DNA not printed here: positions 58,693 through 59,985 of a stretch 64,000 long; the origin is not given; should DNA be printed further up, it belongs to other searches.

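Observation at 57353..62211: Five-gene co-directional cluster of uncharacterised envelope and chaperone-like genes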

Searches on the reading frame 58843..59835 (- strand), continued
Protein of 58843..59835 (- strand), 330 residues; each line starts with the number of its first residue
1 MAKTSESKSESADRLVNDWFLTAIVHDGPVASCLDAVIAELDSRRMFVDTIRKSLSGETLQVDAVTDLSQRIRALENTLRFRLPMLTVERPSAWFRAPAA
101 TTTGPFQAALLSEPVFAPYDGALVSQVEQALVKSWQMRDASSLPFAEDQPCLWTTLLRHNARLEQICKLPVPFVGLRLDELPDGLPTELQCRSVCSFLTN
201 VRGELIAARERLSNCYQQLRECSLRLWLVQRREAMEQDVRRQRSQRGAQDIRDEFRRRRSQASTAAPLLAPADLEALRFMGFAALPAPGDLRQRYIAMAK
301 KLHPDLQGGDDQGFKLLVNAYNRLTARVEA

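Call 59: list_cluster_members(proteins=[P0224, P0236, P0234, P0207, P0216, P0200, P0183, P0233])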
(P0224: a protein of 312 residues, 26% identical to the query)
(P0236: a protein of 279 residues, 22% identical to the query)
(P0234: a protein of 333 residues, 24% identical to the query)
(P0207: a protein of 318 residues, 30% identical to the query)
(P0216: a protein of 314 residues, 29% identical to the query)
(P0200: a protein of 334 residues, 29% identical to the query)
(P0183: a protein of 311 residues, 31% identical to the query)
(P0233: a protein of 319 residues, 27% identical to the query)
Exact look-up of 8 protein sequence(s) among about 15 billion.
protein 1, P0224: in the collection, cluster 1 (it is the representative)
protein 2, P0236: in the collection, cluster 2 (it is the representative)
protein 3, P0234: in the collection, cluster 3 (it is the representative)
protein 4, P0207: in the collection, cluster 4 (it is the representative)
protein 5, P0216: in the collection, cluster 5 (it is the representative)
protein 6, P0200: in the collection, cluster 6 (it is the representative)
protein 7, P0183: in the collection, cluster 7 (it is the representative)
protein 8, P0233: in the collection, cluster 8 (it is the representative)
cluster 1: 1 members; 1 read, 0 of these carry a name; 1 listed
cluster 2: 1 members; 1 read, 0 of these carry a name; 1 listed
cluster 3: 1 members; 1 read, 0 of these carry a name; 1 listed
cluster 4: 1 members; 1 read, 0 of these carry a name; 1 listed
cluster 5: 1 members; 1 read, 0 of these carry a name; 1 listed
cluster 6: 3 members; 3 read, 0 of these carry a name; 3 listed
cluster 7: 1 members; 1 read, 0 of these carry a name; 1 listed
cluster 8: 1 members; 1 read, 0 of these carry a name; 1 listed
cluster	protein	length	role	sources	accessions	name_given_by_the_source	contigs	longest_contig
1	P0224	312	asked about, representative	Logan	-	-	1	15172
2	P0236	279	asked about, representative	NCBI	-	-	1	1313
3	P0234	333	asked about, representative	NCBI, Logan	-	-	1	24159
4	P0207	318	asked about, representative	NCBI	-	-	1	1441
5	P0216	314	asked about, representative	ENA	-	-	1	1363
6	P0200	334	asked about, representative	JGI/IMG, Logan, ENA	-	-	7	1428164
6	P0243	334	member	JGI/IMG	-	-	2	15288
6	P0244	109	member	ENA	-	-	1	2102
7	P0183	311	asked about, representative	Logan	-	-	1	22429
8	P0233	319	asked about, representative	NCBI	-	-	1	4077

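Call 60: find_encoding_contigs(protein=P0200, flank=7000, max_places=1)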
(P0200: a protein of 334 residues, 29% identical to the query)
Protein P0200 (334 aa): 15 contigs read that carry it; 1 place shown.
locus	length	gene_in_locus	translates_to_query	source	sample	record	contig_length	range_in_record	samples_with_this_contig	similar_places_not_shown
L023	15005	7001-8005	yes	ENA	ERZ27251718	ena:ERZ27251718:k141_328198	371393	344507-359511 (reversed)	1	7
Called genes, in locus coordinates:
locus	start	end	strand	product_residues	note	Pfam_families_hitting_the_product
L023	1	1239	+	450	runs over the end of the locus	PF01979:Amidohydro_1 (weak)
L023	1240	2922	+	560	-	PF00929:RNase_T, PF21762:DEDDh_C (weak)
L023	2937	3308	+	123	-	PF00089:Trypsin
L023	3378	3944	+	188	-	-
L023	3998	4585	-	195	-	PF00578:AhpC-TSA, PF08534:Redoxin, PF10417:1-cysPrx_C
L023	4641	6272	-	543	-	PF00171:Aldedh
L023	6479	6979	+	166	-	-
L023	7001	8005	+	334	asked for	PF00226:DnaJ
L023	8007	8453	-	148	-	PF13474:SnoaL_3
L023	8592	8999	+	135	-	PF01451:LMWPc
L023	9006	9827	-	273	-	PF02463:SMC_N (faint), PF00005:ABC_tran, PF13304:AAA_21 (weak)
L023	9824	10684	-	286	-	PF00528:BPD_transp_1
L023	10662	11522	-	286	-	PF00528:BPD_transp_1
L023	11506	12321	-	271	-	PF03466:LysR_substrate (faint), PF12849:PBP_like_2, PF13531:SBP_bac_11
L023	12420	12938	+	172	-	PF01288:HPPK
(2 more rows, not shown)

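Call 61: find_encoding_contigs(protein=P0234, flank=7000, max_places=1)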
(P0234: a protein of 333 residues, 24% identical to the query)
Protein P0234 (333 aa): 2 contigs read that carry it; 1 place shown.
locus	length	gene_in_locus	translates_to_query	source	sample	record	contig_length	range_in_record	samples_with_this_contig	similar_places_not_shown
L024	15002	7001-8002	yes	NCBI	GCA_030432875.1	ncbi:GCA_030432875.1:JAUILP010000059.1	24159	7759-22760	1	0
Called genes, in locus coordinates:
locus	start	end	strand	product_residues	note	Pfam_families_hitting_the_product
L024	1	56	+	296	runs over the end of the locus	-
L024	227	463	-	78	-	-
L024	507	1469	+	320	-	-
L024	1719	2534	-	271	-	PF00702:Hydrolase (faint), PF13344:Hydrolase_6, PF13242:Hydrolase_like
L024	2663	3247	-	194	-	PF00578:AhpC-TSA, PF08534:Redoxin, PF10417:1-cysPrx_C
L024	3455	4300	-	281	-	PF03279:Lip_A_acyltrans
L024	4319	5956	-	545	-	PF00171:Aldedh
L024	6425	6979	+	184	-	-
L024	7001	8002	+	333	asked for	PF00226:DnaJ (weak)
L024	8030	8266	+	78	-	PF13275:S4_2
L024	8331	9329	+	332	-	PF01400:Astacin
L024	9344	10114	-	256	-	-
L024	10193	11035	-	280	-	PF03239:FTR1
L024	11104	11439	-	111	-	PF13473:Cupredoxin_1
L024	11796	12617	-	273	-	PF14394:DUF4423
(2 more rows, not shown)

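Call 62: find_encoding_contigs(protein=P0183, flank=7000, max_places=1)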
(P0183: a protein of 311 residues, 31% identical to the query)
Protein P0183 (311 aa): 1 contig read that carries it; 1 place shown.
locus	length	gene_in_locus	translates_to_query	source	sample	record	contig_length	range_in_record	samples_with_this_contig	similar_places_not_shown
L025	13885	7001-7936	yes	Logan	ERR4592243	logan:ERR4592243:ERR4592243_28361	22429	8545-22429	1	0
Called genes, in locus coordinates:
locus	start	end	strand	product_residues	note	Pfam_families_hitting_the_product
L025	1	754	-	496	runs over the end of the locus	PF07691:PA14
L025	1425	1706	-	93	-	-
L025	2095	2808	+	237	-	-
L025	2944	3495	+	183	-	PF13098:Thioredoxin_2 (weak), PF00085:Thioredoxin (faint)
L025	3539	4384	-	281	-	PF00702:Hydrolase, PF13344:Hydrolase_6, PF13419:HAD_2 (weak), PF13242:Hydrolase_like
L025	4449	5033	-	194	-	PF00578:AhpC-TSA, PF08534:Redoxin, PF10417:1-cysPrx_C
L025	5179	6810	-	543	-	PF00171:Aldedh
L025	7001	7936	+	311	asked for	PF00226:DnaJ (weak)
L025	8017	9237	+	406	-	PF00266:Aminotran_5, PF00155:Aminotran_1_2 (weak), PF01041:DegT_DnrJ_EryC1 (weak)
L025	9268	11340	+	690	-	PF19310:TOP_N, PF01432:Peptidase_M3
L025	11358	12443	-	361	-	-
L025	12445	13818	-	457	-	-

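Call 67: search_protein_families(library=padloc, proteins=[window:58843-59835:-], max_evalue=0.01)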
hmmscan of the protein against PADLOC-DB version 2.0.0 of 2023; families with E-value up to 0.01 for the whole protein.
window:58843-59835:- (330 aa): 0 families

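Call 80: search_protein_families(library=pfam, alignment_id=A1, max_evalue=0.1)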
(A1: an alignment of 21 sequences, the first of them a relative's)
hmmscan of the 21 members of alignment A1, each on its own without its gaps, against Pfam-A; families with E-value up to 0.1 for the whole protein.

A. member 1, P0001 (330 aa): 1 family
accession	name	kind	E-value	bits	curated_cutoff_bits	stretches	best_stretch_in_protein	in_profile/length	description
PF00226.36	DnaJ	-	0.003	18.1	27.8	1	290-325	16-54/63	DnaJ domain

B. families by the number of members that match (of 21 scanned): 4 families
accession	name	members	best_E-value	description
PF00226.36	DnaJ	21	1.5e-07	DnaJ domain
PF20543.3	CowN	1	0.081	N2-fixation sustaining protein CowN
PF13456.12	RVT_3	1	0.082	Reverse transcriptase-like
PF12316.13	Dsh_C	1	0.092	Segment polarity protein dishevelled (Dsh) C terminal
